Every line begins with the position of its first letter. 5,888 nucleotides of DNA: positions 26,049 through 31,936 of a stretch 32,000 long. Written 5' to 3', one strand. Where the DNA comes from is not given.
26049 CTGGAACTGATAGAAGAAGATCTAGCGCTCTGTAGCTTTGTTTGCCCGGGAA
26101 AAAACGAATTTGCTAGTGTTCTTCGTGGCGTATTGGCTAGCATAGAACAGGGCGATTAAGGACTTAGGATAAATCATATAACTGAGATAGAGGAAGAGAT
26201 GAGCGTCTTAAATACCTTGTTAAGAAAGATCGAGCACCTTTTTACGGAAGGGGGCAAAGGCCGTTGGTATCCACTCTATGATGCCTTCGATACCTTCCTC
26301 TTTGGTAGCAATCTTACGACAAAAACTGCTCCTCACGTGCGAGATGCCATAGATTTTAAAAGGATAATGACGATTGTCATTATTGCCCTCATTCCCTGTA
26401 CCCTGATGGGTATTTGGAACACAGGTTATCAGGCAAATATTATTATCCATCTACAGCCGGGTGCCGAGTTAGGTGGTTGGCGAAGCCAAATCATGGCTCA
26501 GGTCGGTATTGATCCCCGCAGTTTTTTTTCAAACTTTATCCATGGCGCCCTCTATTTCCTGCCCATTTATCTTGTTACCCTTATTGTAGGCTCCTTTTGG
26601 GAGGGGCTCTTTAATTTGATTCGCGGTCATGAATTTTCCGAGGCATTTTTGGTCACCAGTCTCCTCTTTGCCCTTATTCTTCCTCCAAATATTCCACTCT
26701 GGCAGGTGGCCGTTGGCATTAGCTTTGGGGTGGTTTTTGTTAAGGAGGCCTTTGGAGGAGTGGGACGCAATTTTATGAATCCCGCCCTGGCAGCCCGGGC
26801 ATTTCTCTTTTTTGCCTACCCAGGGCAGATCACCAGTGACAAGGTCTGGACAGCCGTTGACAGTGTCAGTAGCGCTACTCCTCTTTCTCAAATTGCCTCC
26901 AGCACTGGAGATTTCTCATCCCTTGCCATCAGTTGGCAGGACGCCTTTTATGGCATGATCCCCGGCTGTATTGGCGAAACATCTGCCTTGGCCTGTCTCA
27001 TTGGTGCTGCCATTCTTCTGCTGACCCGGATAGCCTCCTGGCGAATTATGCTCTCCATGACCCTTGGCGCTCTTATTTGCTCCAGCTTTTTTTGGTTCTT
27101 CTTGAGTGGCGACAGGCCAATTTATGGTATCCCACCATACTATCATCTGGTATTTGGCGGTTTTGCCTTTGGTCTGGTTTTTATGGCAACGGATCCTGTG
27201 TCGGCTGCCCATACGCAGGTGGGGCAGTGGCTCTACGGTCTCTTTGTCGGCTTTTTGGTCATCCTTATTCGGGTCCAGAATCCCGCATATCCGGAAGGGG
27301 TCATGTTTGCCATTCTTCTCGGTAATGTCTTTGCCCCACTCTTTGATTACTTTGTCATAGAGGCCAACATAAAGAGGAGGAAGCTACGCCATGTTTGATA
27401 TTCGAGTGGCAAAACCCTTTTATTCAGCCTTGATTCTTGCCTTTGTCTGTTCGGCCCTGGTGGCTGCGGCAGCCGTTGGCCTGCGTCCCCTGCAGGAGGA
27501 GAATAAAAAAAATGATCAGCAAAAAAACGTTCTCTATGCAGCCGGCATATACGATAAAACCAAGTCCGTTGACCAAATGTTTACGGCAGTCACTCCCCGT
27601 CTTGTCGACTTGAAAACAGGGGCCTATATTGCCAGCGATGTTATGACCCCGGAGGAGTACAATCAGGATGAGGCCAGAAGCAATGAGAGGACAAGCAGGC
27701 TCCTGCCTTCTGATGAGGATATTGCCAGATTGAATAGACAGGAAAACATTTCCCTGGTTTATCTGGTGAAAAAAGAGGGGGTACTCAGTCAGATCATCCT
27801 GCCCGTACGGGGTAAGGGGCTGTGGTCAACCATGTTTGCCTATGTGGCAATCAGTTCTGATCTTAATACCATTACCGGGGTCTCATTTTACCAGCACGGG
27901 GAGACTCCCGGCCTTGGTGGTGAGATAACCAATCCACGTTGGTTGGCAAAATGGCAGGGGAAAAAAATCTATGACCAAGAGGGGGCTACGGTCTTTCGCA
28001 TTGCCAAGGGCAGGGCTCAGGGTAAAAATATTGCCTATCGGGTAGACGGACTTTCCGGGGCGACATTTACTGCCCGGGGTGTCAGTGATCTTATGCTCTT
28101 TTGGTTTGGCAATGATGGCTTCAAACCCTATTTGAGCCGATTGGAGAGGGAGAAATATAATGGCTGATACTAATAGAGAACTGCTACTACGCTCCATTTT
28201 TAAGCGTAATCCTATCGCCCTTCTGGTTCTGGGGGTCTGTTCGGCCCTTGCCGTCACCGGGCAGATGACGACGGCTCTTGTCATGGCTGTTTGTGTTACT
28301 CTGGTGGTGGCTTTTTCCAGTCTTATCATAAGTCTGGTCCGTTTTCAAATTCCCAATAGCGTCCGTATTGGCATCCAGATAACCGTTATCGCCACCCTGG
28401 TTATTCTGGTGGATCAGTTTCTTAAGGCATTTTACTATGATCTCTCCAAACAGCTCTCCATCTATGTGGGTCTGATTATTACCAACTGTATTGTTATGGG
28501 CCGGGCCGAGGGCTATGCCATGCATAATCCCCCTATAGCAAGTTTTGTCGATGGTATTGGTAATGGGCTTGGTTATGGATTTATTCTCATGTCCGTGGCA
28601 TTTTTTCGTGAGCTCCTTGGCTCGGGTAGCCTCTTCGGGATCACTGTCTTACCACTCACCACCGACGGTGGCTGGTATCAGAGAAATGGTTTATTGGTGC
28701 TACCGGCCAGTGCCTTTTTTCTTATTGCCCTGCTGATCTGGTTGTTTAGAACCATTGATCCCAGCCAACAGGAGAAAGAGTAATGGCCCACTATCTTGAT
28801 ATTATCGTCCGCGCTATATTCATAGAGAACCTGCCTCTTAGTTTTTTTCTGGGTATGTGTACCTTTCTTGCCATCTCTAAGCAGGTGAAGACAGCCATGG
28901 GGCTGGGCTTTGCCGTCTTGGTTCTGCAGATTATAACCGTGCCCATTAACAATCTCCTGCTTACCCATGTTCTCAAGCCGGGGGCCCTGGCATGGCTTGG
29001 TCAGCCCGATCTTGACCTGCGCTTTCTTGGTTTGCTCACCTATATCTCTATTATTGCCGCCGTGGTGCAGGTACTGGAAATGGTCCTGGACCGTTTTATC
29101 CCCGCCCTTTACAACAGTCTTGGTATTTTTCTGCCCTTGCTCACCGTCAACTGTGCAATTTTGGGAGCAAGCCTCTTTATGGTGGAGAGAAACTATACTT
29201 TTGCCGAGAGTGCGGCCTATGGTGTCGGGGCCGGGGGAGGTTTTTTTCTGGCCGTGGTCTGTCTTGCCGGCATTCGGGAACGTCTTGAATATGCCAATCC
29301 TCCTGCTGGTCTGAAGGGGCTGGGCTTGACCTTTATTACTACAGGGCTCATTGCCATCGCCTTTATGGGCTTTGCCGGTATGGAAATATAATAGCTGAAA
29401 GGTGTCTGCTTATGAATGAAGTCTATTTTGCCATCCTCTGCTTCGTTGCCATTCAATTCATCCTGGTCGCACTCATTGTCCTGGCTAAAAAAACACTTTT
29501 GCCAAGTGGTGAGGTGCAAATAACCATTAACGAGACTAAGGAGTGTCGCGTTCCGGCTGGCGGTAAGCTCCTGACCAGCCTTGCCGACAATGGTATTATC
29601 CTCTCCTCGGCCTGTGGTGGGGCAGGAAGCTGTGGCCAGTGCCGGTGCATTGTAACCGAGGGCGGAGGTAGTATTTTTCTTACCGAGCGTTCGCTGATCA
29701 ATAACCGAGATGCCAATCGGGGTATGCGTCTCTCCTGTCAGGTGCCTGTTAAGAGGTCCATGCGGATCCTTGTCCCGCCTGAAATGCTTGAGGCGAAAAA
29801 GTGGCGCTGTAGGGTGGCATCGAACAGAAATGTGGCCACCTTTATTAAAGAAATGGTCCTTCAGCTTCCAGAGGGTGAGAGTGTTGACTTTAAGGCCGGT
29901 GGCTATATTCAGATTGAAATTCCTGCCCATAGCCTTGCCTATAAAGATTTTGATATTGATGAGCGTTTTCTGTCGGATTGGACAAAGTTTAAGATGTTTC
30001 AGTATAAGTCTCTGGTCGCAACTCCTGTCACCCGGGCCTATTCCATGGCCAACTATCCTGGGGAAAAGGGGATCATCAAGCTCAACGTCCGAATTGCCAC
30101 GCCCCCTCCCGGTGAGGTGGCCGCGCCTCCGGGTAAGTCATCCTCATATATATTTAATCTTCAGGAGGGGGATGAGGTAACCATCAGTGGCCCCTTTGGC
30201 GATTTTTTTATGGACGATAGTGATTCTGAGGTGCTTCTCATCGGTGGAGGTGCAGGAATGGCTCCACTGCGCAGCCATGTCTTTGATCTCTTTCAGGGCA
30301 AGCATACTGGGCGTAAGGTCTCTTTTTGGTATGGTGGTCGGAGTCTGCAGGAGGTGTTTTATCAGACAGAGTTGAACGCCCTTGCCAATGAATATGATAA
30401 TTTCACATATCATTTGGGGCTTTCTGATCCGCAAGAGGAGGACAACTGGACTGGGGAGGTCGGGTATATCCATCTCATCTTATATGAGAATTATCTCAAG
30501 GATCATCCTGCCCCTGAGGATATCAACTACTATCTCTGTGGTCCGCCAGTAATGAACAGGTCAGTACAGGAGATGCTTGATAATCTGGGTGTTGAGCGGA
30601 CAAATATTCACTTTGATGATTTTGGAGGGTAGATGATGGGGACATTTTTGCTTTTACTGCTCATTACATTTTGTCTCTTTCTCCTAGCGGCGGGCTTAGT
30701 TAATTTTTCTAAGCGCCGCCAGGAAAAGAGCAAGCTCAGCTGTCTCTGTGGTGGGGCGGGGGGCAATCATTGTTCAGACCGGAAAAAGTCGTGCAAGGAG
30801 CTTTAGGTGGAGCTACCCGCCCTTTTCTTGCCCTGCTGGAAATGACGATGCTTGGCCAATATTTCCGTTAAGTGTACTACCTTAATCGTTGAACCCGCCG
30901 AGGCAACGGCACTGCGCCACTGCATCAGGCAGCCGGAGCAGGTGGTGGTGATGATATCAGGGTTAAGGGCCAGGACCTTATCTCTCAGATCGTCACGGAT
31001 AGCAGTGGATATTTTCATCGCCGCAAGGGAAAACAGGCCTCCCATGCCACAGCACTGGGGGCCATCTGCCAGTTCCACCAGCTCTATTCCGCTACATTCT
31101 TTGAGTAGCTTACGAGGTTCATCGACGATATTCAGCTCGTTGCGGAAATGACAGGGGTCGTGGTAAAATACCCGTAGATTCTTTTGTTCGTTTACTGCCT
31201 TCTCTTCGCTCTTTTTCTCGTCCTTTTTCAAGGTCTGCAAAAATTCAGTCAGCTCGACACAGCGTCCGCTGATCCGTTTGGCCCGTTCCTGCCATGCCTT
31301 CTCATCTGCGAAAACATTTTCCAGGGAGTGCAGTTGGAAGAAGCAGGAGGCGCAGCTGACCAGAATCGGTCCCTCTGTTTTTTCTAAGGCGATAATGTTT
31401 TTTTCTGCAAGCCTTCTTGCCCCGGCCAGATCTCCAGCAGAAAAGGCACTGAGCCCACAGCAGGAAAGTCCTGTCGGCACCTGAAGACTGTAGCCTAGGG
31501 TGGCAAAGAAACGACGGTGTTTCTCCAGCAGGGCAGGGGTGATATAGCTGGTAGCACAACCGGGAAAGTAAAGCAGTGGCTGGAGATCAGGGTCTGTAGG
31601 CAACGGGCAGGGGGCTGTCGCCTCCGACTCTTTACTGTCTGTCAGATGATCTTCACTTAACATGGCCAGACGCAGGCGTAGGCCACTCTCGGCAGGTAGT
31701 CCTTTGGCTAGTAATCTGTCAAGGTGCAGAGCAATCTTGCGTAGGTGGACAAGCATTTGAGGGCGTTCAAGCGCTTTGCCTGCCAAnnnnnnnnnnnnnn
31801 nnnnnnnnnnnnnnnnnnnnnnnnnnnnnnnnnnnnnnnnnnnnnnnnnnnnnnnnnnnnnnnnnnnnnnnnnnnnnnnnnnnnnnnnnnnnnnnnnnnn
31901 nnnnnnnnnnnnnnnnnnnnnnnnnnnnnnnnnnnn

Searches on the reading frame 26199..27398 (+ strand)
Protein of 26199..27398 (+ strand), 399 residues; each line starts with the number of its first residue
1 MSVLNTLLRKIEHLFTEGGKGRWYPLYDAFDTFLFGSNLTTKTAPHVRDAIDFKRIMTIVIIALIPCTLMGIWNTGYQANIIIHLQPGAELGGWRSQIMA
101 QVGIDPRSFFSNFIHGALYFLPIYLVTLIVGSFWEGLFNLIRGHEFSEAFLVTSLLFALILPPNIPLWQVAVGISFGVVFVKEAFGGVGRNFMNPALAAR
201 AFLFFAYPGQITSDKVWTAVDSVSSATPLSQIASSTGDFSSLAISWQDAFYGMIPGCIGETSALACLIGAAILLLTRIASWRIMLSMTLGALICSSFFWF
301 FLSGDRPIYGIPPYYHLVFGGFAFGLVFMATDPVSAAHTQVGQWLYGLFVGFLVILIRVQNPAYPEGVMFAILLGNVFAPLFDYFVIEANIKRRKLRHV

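Call 63: search_protein_families(library=pfam, proteins=[window:26199-27398:+], max_evalue=0.0001)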
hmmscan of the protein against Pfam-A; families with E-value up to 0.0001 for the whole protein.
window:26199-27398:+ (399 aa): 1 family
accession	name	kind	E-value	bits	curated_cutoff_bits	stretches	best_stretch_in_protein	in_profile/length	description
PF03116.20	NQR2_RnfD_RnfE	-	1.1e-106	357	27.7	1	41-391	2-295/296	NQR2, RnfD, RnfE family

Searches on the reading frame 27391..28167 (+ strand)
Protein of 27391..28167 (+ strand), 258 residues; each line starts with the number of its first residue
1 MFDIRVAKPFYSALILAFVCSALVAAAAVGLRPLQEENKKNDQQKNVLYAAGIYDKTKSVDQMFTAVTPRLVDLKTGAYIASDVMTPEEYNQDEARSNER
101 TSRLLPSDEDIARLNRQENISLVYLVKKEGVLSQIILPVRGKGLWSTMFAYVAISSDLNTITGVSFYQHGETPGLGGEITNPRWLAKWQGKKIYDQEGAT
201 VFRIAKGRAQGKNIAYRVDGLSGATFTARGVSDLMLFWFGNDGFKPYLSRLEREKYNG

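Call 63: search_protein_families(library=pfam, proteins=[window:27391-28167:+], max_evalue=0.0001)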
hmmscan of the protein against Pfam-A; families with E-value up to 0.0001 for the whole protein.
window:27391-28167:+ (258 aa): 1 family
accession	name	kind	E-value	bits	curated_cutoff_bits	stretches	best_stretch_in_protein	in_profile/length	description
PF04205.19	FMN_bind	-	2.3e-15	57.5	22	1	143-235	1-72/77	FMN-binding domain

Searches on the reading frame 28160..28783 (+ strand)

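Call 63: search_protein_families(library=pfam, proteins=[window:28160-28783:+], max_evalue=0.0001)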
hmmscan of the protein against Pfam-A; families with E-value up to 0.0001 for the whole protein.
window:28160-28783:+ (207 aa): 1 family
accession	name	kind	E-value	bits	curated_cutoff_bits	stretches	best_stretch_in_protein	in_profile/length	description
PF02508.19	Rnf-Nqr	-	4.3e-56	190.1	23.8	1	7-193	3-174/174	Rnf-Nqr subunit, membrane protein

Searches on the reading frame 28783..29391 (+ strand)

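Call 63: search_protein_families(library=pfam, proteins=[window:28783-29391:+], max_evalue=0.0001)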
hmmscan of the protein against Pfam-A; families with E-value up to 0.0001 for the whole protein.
window:28783-29391:+ (202 aa): 1 family
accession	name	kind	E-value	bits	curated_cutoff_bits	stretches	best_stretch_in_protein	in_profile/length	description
PF02508.19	Rnf-Nqr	-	2.2e-53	181.3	23.8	1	4-200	1-173/174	Rnf-Nqr subunit, membrane protein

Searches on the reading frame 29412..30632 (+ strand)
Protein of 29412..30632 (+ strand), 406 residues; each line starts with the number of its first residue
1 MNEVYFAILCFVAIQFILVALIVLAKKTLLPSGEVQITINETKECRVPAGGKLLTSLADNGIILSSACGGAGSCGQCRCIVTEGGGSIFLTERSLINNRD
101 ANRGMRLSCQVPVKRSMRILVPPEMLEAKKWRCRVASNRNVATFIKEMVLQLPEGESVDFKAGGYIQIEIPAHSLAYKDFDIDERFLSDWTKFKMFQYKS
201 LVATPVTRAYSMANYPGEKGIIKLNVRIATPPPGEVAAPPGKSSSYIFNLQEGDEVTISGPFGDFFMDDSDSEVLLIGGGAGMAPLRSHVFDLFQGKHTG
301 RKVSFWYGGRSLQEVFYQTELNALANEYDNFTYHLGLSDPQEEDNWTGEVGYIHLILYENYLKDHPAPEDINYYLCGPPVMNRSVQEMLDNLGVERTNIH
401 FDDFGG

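Call 63: search_protein_families(library=pfam, proteins=[window:29412-30632:+], max_evalue=0.0001)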
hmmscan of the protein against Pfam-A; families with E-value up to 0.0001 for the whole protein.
window:29412-30632:+ (406 aa): 3 families
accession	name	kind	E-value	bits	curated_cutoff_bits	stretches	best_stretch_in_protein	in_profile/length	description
PF00175.26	NAD_binding_1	-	5e-17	63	22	1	276-386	1-108/109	Oxidoreductase NAD-binding domain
PF00111.32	Fer2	-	1.4e-09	38.2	21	1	38-114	2-77/77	2Fe-2S iron-sulfur cluster binding domain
PF00970.30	FAD_binding_6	-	4.7e-09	36.9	21.1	1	204-265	45-97/99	Oxidoreductase FAD-binding domain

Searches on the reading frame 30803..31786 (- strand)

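Call 63: search_protein_families(library=pfam, proteins=[window:30803-31786:-], max_evalue=0.0001)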
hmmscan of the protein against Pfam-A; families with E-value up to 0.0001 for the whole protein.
window:30803-31786:- (327 aa): 1 family
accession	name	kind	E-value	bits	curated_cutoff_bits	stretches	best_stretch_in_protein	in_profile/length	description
PF02754.22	CCG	-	5.3e-25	87.8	20.6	2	206-289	1-83/85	Cysteine-rich domain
